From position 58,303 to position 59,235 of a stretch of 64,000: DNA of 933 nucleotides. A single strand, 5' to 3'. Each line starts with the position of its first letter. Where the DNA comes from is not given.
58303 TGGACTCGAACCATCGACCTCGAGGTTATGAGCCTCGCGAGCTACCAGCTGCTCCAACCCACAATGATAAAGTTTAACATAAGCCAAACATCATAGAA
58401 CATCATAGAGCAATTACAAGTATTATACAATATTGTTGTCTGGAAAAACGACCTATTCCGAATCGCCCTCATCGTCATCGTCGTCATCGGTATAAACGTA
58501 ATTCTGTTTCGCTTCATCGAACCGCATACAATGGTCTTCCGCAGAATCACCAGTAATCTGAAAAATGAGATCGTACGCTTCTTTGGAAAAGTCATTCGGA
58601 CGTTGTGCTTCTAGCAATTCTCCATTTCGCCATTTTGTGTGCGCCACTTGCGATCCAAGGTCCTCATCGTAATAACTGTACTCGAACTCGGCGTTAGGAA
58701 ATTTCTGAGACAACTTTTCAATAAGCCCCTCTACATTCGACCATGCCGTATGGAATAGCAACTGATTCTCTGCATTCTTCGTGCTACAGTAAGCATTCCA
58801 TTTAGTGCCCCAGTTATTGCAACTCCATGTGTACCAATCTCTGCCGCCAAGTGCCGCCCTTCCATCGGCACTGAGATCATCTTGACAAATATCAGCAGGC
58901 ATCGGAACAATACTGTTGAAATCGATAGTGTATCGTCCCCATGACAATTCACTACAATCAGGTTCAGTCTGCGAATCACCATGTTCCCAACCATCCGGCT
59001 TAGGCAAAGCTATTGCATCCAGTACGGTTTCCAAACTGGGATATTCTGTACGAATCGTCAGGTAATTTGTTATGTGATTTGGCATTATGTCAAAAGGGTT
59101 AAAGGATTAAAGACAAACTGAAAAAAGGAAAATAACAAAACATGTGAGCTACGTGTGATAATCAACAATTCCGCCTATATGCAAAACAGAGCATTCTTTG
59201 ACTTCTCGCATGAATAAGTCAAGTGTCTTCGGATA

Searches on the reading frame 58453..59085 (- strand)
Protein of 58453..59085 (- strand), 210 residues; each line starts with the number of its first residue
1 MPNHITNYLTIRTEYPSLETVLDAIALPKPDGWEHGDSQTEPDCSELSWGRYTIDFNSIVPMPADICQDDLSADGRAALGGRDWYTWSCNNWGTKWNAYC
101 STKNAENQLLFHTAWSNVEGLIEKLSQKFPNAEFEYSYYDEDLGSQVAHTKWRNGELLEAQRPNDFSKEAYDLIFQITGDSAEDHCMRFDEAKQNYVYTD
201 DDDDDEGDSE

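Call 14: search_protein_families(library=pfam, proteins=[window:58453-59085:-], max_evalue=0.01)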
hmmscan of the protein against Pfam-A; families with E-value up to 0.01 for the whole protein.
window:58453-59085:- (210 aa): 1 family
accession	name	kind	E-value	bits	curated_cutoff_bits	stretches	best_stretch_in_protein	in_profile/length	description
PF18406.6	DUF1281_C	-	2.3e-11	43.9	22.8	1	95-172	1-79/88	Ferredoxin-like domain in Api92-like protein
